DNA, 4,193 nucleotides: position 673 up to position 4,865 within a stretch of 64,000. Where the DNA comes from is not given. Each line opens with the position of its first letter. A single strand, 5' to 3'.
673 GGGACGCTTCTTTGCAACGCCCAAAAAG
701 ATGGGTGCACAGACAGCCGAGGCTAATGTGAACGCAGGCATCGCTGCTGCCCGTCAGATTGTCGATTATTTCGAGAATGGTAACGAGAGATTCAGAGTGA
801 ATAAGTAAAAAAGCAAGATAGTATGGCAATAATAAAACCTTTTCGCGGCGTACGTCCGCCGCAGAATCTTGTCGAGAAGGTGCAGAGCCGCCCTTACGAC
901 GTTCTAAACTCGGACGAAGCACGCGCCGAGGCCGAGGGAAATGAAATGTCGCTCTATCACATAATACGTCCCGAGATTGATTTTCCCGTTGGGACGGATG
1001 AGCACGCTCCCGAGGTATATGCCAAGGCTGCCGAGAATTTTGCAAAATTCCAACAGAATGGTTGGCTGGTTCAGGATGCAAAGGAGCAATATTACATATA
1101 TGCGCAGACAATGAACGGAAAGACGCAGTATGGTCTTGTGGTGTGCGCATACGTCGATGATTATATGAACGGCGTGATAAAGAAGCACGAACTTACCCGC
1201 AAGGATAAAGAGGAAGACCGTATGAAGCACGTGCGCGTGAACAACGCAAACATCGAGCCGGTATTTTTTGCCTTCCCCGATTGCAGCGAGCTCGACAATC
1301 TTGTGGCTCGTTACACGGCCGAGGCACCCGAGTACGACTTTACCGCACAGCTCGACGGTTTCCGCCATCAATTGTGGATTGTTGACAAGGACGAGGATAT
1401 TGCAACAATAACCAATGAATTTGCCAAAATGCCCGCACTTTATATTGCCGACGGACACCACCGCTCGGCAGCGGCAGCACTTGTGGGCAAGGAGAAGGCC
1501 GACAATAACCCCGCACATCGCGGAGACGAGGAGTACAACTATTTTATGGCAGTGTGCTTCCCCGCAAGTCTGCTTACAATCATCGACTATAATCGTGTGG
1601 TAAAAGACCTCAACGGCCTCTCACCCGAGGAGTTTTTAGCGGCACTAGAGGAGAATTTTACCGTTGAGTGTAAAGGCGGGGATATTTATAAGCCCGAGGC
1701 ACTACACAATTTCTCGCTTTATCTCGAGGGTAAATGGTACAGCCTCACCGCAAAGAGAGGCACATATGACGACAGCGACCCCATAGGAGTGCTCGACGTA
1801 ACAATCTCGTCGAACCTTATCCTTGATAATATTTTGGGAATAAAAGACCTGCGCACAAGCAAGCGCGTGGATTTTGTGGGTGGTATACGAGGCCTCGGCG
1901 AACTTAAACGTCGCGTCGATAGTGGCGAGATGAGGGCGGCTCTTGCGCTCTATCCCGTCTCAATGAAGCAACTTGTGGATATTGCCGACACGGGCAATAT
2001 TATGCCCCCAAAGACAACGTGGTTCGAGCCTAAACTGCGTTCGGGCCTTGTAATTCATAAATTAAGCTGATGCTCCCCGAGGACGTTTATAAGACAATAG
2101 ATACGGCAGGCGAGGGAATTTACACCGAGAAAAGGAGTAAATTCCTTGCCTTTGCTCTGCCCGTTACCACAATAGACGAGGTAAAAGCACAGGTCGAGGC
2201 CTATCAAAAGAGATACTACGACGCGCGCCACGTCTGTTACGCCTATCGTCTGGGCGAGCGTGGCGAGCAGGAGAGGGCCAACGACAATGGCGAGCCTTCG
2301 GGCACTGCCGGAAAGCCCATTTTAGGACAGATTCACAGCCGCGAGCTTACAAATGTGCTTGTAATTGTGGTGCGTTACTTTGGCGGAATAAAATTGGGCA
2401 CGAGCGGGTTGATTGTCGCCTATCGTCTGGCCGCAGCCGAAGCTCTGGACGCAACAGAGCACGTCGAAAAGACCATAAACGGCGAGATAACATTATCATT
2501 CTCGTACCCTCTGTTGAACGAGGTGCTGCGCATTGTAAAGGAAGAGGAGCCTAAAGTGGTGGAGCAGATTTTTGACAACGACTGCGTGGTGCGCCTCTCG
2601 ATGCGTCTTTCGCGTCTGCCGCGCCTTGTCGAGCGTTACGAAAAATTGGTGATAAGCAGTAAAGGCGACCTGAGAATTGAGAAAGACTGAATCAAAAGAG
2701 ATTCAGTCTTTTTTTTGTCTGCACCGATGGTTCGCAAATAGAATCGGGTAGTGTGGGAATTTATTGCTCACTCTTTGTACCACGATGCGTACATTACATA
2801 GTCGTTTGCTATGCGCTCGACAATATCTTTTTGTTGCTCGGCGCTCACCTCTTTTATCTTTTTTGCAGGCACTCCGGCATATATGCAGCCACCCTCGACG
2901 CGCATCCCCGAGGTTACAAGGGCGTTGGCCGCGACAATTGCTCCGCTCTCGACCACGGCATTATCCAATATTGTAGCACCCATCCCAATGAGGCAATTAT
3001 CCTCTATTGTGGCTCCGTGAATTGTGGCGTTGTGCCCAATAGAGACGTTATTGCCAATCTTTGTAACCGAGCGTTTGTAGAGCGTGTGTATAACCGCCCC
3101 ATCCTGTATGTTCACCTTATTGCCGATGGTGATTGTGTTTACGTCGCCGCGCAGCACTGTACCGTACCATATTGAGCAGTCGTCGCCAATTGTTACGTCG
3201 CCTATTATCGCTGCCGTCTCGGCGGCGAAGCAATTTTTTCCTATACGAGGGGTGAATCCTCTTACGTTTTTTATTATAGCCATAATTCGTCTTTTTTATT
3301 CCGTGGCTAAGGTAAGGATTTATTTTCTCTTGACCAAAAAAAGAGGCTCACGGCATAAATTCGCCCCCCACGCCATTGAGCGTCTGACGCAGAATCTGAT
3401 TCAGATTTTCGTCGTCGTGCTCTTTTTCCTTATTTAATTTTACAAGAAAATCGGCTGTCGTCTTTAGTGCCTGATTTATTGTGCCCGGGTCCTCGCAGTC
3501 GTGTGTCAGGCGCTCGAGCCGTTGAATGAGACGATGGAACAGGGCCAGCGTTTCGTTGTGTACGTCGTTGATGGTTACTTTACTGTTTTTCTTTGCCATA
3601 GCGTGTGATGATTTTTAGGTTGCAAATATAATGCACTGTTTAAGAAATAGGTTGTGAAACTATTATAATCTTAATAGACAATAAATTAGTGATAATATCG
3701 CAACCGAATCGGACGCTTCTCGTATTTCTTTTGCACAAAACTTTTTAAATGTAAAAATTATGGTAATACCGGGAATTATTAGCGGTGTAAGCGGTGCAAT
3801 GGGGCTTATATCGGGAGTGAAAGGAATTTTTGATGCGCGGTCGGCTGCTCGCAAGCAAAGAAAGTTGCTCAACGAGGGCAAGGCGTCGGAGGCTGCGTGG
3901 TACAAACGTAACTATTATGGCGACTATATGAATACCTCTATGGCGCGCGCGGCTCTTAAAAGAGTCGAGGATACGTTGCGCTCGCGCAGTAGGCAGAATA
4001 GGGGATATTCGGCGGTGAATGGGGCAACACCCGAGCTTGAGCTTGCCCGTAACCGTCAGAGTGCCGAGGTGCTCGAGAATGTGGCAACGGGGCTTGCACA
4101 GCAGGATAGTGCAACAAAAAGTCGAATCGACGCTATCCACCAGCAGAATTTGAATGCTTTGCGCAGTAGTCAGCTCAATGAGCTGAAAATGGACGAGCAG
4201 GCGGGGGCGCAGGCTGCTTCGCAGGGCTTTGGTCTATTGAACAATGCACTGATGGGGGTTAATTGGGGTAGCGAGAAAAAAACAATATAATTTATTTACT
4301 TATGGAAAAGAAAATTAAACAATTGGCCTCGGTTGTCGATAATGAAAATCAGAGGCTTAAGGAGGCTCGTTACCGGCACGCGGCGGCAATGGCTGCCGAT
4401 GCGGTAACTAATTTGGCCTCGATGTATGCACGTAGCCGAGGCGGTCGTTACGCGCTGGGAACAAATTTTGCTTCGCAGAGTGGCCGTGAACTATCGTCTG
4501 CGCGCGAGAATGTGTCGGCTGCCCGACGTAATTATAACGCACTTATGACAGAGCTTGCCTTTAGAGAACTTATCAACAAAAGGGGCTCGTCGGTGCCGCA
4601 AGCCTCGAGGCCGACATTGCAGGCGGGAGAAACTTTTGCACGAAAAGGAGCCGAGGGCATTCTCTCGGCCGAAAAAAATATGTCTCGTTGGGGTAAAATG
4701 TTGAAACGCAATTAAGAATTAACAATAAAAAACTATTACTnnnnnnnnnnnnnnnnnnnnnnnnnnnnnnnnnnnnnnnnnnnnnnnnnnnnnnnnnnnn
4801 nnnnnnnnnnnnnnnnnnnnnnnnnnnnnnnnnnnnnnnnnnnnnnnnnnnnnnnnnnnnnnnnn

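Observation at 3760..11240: Orphan but intact phage-like operon (two small proteins, a 1497-aa giant protein, a portal-like protein) embedded among housekeeping genes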

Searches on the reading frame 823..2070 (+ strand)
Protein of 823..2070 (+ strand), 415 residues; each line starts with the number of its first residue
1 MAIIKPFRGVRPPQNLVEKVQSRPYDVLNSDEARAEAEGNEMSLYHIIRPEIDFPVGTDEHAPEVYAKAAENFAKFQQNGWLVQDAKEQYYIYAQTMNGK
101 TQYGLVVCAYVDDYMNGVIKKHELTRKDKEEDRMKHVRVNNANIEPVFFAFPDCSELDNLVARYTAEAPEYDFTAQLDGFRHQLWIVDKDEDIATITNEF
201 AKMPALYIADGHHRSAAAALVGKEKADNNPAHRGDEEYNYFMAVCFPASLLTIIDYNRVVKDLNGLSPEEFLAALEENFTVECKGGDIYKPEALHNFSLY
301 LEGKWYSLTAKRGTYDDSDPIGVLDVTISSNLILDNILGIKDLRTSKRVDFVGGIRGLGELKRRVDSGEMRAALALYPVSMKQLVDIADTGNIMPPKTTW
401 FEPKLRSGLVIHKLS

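Call 43: find_encoding_contigs(protein=window:823-2070:+, flank=10000, max_places=3)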
Protein window:823-2070:+ (415 aa): no gene with exactly this product is on record in the collection.

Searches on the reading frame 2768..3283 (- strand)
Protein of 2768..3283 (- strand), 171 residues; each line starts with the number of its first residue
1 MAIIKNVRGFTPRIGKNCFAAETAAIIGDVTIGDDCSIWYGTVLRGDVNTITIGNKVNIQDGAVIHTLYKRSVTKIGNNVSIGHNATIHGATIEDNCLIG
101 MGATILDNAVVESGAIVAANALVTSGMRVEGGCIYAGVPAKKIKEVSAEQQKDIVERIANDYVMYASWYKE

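Call 4: search_protein_families(library=pfam, proteins=[window:2768-3283:-], max_evalue=0.1)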
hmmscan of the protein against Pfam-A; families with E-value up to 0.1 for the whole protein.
window:2768-3283:- (171 aa): 8 families
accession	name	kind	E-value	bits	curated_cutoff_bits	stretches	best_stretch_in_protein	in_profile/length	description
PF00132.30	Hexapep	-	1.9e-22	78.4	27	3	74-105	2-34/36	Bacterial transferase hexapeptide (six repeats)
PF25084.1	LbH_EIF2B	-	4e-10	40.1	54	2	52-134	17-92/105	EIF2B subunit epsilon LbH domain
PF14602.12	Hexapep_2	-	2e-08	34.2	27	1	74-105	2-32/34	Hexapeptide repeat of succinyl-transferase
PF25087.1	GMPPB_C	-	0.0015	18.6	39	0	73-118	10-55/110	GMPPB C-terminal domain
PF25247.1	LbH_GLGC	-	0.0028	18.1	27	1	73-127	67-121/135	GLGC left-handed parallel beta-helix domain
PF24894.1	Hexapep_GlmU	-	0.0062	17.1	23.3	1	48-105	32-83/104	GlmU-like, C-terminal hexapeptide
PF21711.3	DCTN5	-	0.012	15.8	40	1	43-133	47-144/182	Dynactin subunit 5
PF01745.22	IPT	-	0.014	15.2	20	1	136-169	185-218/233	Isopentenyl transferase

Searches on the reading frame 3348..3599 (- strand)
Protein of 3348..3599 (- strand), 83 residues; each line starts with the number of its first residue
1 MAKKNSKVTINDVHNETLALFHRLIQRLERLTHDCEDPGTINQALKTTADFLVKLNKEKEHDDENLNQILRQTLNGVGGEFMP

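Call 35: search_protein_families(library=pfam, proteins=[window:3348-3599:-], max_evalue=0.01)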
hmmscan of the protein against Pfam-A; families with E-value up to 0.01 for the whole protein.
window:3348-3599:- (83 aa): 1 family
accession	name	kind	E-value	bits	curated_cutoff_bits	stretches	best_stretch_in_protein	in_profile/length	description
PF22888.1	FIMAH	-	0.0085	17.1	24.8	0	22-73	23-75/81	FIMAH domain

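Call 77: predict_structure(protein=window:3348-3599:-)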
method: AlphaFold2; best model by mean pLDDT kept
length: 83 residues; sequences in the alignment: 1
mean_pLDDT: 65.3   pTM: 0.37
mean pLDDT of the five models: 65.3, 62.4, 62.1, 59.6, 58.3
residues with pLDDT >= 90: 0; 70-90: 40; 50-70: 31; < 50: 12
segments of 3 or more residues with pLDDT < 50: 1-8, 80-83
pLDDT, mean of each block of 10 residues (from residue 1): 45 66 73 69 73 70 70 64 43
secondary structure, 60 per line:
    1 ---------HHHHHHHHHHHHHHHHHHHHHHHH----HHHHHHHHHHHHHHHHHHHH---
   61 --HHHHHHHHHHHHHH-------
elements in order: H10-33 H38-57 H63-76

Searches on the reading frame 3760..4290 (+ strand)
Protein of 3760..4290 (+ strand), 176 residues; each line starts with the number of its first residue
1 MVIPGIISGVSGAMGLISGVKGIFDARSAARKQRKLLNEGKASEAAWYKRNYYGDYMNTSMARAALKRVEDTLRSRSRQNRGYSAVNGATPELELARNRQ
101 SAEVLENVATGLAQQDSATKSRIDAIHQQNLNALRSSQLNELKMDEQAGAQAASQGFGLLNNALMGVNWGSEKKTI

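Call 4: search_protein_families(library=pfam, proteins=[window:3760-4290:+], max_evalue=0.1)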
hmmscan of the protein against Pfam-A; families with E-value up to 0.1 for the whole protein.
window:3760-4290:+ (176 aa): 0 families

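Call 5: search_protein_families(library=phrogs, proteins=[window:3760-4290:+], max_evalue=0.1)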
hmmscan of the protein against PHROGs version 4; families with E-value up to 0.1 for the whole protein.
window:3760-4290:+ (176 aa): 0 families

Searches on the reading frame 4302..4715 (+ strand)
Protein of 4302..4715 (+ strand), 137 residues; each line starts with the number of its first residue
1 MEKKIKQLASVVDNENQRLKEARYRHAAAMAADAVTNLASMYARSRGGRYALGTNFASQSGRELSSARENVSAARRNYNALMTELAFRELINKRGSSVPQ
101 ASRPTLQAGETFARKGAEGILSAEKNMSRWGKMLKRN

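Call 4: search_protein_families(library=pfam, proteins=[window:4302-4715:+], max_evalue=0.1)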
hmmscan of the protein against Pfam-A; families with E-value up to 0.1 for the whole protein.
window:4302-4715:+ (137 aa): 1 family
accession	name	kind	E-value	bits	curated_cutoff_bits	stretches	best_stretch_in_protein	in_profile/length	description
PF17239.7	DUF5312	-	0.082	11.7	25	1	3-80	475-548/553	Family of unknown function (DUF5312)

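Call 5: search_protein_families(library=phrogs, proteins=[window:4302-4715:+], max_evalue=0.1)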
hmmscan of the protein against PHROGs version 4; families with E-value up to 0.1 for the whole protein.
window:4302-4715:+ (137 aa): 0 families
